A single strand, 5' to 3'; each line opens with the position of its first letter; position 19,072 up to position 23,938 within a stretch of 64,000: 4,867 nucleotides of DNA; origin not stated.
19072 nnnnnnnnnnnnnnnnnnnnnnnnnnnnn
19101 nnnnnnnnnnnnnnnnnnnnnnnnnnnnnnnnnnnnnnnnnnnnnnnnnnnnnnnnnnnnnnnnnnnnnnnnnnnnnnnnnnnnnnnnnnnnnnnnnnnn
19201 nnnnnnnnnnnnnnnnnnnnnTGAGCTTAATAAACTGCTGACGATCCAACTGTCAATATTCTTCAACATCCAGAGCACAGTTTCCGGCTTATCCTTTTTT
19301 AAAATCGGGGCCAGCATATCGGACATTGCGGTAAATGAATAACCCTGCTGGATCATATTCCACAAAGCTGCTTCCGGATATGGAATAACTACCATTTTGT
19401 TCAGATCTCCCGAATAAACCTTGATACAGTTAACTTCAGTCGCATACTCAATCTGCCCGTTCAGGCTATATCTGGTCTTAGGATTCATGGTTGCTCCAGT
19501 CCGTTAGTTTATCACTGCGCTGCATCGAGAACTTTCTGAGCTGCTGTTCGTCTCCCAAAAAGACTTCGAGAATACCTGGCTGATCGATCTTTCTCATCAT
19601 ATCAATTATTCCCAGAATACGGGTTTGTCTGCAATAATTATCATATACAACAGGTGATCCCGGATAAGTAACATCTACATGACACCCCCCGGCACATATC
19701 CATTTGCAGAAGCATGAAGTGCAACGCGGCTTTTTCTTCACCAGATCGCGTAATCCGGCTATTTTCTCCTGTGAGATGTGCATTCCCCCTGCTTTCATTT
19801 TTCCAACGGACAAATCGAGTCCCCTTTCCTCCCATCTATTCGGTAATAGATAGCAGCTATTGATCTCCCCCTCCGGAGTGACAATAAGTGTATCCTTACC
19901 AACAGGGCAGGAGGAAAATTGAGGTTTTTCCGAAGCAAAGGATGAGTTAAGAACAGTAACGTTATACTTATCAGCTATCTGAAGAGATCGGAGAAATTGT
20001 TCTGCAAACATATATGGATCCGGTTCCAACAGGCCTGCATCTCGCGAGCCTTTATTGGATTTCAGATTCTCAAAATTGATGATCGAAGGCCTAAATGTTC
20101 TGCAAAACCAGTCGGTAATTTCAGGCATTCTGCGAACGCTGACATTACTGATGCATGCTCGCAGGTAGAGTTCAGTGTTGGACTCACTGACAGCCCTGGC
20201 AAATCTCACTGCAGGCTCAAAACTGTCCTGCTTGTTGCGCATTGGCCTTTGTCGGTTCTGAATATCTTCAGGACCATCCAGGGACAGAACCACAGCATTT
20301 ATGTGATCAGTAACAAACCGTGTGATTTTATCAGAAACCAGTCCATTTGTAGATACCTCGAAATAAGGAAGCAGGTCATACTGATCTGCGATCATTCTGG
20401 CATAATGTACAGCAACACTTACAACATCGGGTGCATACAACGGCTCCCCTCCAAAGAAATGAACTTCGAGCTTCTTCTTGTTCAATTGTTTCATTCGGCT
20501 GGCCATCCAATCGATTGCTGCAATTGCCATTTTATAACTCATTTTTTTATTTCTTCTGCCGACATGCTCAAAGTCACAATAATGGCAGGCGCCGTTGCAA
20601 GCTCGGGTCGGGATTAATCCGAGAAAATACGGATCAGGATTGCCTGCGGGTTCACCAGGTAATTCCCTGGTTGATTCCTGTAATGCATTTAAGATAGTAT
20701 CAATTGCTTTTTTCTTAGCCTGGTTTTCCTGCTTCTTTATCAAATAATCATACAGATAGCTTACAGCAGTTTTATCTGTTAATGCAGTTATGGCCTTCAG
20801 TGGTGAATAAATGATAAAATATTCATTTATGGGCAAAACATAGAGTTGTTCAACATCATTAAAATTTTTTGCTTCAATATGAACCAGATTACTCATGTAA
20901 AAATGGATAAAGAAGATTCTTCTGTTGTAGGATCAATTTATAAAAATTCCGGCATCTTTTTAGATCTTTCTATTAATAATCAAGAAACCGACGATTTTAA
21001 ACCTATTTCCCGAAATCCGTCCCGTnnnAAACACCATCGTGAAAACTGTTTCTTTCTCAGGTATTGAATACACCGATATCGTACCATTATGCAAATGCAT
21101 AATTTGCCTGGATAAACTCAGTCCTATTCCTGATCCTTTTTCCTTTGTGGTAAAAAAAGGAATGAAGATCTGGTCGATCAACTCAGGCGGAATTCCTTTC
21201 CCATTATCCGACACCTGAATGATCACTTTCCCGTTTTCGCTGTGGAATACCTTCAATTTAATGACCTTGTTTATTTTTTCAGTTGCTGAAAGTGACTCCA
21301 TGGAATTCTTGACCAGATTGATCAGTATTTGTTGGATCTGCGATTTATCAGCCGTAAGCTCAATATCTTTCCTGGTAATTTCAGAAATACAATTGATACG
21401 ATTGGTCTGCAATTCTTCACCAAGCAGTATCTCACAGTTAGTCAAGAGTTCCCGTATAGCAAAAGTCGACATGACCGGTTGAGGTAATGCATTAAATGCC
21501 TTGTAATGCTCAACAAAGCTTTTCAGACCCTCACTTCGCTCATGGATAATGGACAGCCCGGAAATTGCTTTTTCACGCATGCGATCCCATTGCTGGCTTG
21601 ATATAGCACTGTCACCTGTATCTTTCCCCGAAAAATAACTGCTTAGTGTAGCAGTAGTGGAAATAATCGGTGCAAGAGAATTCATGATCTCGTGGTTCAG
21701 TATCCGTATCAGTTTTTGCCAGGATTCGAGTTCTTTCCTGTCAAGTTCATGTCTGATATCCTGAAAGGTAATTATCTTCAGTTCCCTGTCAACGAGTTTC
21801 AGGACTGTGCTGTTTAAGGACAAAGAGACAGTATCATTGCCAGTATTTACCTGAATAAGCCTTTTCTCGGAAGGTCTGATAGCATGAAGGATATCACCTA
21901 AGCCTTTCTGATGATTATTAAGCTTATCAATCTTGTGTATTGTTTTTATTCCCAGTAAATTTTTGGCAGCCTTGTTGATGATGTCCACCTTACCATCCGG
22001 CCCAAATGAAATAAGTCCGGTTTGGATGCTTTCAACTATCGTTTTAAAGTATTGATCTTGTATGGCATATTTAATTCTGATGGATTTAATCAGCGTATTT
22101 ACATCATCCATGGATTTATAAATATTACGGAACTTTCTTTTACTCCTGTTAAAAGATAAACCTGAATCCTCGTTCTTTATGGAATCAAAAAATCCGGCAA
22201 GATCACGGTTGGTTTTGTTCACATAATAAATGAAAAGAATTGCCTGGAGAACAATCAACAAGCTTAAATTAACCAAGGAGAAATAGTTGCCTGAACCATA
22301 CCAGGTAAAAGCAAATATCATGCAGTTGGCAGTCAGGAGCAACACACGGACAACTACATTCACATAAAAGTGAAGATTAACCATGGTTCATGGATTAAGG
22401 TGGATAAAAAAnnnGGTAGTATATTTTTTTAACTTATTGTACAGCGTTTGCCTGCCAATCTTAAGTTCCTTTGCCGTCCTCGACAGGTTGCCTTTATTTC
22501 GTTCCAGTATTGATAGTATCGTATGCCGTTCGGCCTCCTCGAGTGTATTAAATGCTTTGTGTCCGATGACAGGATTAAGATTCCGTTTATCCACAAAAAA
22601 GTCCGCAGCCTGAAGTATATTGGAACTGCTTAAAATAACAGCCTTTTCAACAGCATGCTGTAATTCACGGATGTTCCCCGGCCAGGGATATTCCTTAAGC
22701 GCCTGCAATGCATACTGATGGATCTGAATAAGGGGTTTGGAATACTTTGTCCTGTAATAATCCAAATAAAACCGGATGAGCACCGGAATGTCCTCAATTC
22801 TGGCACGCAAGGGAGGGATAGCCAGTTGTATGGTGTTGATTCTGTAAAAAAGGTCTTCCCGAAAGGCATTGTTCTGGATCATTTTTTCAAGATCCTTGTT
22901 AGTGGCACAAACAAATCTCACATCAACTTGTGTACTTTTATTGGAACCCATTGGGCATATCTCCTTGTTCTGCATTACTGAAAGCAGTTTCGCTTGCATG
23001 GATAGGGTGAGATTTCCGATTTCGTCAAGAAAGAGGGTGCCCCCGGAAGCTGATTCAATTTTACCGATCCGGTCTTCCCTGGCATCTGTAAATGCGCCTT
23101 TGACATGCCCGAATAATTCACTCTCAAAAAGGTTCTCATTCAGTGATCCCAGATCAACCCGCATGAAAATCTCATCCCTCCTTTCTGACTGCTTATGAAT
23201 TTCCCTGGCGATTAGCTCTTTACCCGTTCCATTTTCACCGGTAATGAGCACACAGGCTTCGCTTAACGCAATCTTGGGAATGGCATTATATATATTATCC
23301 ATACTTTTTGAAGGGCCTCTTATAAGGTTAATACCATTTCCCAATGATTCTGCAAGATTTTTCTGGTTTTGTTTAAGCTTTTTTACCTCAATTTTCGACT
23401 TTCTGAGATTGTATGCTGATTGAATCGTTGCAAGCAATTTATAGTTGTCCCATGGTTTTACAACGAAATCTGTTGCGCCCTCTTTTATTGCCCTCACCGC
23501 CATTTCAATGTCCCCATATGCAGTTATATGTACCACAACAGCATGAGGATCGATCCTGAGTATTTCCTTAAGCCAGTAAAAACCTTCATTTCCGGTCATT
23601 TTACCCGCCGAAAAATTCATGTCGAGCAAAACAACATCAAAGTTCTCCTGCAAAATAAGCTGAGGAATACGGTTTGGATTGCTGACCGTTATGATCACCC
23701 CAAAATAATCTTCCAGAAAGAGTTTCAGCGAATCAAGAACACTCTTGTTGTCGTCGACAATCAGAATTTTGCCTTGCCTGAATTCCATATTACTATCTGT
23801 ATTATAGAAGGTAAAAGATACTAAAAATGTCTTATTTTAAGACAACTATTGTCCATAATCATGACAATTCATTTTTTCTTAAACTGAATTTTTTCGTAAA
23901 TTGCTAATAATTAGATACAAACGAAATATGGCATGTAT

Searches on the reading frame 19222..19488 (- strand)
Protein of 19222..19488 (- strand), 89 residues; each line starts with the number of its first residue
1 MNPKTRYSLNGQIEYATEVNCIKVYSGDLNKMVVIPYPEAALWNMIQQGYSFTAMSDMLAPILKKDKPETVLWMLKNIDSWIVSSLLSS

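Call 71: search_protein_families(library=pfam, proteins=[window:19222-19488:-], max_evalue=0.01)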
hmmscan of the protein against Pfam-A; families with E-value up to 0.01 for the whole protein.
window:19222-19488:- (89 aa): 0 families

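Call 73: search_protein_families(library=ncbifam, proteins=[window:19222-19488:-], max_evalue=0.001)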
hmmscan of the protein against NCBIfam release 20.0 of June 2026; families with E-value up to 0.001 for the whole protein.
window:19222-19488:- (89 aa): 0 families

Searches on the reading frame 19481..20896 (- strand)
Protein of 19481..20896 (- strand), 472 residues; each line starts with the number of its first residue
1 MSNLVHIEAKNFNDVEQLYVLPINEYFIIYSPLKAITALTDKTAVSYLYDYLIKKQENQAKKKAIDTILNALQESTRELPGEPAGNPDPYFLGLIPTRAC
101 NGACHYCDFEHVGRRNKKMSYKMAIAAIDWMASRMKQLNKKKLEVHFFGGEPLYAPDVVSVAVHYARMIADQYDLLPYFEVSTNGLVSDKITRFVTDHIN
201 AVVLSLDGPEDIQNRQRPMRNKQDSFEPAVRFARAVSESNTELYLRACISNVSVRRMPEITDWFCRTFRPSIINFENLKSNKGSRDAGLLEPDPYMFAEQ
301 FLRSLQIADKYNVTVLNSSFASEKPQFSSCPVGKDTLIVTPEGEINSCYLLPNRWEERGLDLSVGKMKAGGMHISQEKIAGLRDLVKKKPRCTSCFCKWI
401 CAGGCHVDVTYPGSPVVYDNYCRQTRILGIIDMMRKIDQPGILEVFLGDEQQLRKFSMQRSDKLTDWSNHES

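Call 71: search_protein_families(library=pfam, proteins=[window:19481-20896:-], max_evalue=0.01)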
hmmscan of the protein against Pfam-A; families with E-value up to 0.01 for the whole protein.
window:19481-20896:- (472 aa): 1 family
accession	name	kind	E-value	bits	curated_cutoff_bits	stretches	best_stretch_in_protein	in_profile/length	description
PF04055.27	Radical_SAM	-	3.9e-15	56.9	29.5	1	95-242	2-142/166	Radical SAM superfamily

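Call 73: search_protein_families(library=ncbifam, proteins=[window:19481-20896:-], max_evalue=0.001)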
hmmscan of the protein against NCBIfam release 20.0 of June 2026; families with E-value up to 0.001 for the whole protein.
window:19481-20896:- (472 aa): 48 families (the best 25 are shown)
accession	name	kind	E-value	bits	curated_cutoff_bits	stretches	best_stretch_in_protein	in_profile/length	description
NF047865.1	rSAM_PapB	equivalog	1.7e-34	119.6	340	1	93-406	6-317/330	PapB family radical SAM/SPASM ranthipeptide maturase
TIGR04064.1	rSAM_nif11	equivalog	2.4e-33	115.5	518.7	2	83-228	70-216/459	nif11-like peptide radical SAM maturase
TIGR03974.1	rSAM_six_Cys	equivalog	2.3e-32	112.5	425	2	98-248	105-258/451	thioether cross-link-forming SCIFF peptide maturase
NF040492.1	not_ScfB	exception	1.7e-24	86.6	855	1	98-407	103-417/450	ScfB-related radical SAM/SPASM orphan maturase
TIGR04280.1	geopep_mat_rSAM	hypoth_equivalog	7.3e-24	84.5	400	1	95-407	89-394/428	geopeptide radical SAM maturase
TIGR03906.1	quino_hemo_SAM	equivalog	8.6e-23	80.7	453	2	97-227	101-232/467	quinohemoprotein amine dehydrogenase maturation protein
TIGR03978.1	rSAM_paired_1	equivalog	9.6e-22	77.4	370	1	94-262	87-255/466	His-Xaa-Ser system radical SAM maturase HxsB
TIGR04068.1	rSAM_ocin_clost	equivalog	6e-21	74.8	500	1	97-246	91-242/462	Cys-rich peptide radical SAM maturase CcpM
NF038170.1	lachnocin_rSAM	equivalog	1.9e-17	63.3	550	1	94-251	80-238/440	lachnocin radical SAM maturase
NF041298.1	rSAM_mat_DynA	equivalog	5.6e-17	61.7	450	1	96-423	7-340/356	dynobactin maturation radical SAM/SPASM protein DynA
TIGR03942.1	sulfatase_rSAM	equivalog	1.6e-16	60.3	349.45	1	98-407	9-326/363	anaerobic sulfatase maturase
NF041707.1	rSAM_YhhB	equivalog_domain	4.2e-16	58.8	445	1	100-265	12-183/369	cyclophane-forming radical SAM/SPASM peptide maturase YhhB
NF038107.1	rSAM_NF038107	equivalog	1.6e-15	56.9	600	1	96-406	91-401/444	Cys-every-fifth radical SAM/SPASM peptide maturase CefB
NF035951.1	rSAM_RumMC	equivalog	2e-15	56.5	720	1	97-239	119-262/510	RumMC family radical SAM sactipeptide maturase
TIGR04148.1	GG_samocin_CFB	equivalog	2.2e-15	56.8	300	1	97-242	24-176/411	radical SAM peptide maturase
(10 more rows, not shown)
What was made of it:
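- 19478..20896 (-): Radical-SAM/SPASM-type maturase, 472 aa. PapB 120 bits, SCIFF maturase 113 bits (call 73).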

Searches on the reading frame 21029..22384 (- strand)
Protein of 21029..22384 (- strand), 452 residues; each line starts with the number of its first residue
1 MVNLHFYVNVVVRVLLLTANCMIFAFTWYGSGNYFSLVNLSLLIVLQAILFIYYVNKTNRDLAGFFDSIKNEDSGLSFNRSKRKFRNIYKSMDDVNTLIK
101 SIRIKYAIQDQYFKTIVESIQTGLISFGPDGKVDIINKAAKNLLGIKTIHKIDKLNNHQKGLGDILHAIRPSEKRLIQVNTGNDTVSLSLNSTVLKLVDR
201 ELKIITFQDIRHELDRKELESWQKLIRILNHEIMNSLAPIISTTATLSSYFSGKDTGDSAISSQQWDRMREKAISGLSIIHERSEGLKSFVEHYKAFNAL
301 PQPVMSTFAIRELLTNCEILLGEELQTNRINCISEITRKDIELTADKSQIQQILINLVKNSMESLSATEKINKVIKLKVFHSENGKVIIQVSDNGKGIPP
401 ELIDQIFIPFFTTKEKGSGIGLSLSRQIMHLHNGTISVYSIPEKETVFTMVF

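Call 71: search_protein_families(library=pfam, proteins=[window:21029-22384:-], max_evalue=0.01)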
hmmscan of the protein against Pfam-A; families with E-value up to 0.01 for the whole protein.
window:21029-22384:- (452 aa): 3 families
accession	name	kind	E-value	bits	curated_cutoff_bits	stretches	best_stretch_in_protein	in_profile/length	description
PF02518.31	HATPase_c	-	1.5e-23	83.8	26.4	1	346-451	2-106/111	Histidine kinase-, DNA gyrase B-, and HSP90-like ATPase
PF13589.12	HATPase_c_3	-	0.0024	18.3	25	1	351-407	4-54/137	Histidine kinase-, DNA gyrase B-, and HSP90-like ATPase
PF07472.16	PA-IIL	-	0.0042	17.8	21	0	348-396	17-66/107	Fucose-binding lectin II (PA-IIL)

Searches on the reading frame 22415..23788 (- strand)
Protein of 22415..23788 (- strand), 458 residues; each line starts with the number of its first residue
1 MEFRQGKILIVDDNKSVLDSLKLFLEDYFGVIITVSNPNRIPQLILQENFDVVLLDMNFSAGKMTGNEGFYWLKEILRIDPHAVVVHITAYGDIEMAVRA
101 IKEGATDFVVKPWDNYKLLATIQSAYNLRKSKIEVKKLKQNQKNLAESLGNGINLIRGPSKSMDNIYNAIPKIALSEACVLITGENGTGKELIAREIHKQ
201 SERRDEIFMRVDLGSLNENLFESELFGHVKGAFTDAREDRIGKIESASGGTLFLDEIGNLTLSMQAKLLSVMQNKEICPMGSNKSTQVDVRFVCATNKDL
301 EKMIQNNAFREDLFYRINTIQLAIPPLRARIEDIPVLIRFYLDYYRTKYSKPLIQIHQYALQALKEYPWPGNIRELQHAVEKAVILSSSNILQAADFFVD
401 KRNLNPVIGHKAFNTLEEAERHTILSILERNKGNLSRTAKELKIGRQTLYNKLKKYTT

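Call 71: search_protein_families(library=pfam, proteins=[window:22415-23788:-], max_evalue=0.01)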
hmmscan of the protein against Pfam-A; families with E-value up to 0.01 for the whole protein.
window:22415-23788:- (458 aa): 10 families
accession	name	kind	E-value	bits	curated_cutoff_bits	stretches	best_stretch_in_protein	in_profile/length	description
PF00158.32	Sigma54_activat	-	5.6e-66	221.8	20.2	1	157-322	2-167/168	Sigma-54 interaction domain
PF14532.12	Sigma54_activ_2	-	3.5e-24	86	25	1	158-327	2-138/138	Sigma-54 interaction domain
PF25601.1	AAA_lid_14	-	1.2e-20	73.5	27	1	328-398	1-71/87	AAA+ ATPase lid domain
PF00072.30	Response_reg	-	3.5e-19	69.4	30.2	1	8-122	1-110/111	Response regulator receiver domain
PF02954.25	HTH_8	-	3.9e-13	49.3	22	1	415-456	1-42/42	Bacterial regulatory protein, Fis family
PF00004.35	AAA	-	3e-08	34.6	21.2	1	180-317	1-126/131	ATPase family associated with various cellular activities (AAA)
PF07728.20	AAA_5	-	1.8e-07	31.7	22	1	180-298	2-123/139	AAA domain (dynein-related subfamily)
PF13556.12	HTH_30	-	0.00018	21.7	27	1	430-455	10-35/59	PucR C-terminal helix-turn-helix domain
PF07724.20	AAA_2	-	0.0016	18.9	27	1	180-308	6-135/166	AAA domain (Cdc48 subfamily)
PF01078.27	Mg_chelatase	-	0.0022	17.9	20.3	0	239-297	97-157/207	Magnesium chelatase, subunit ChlI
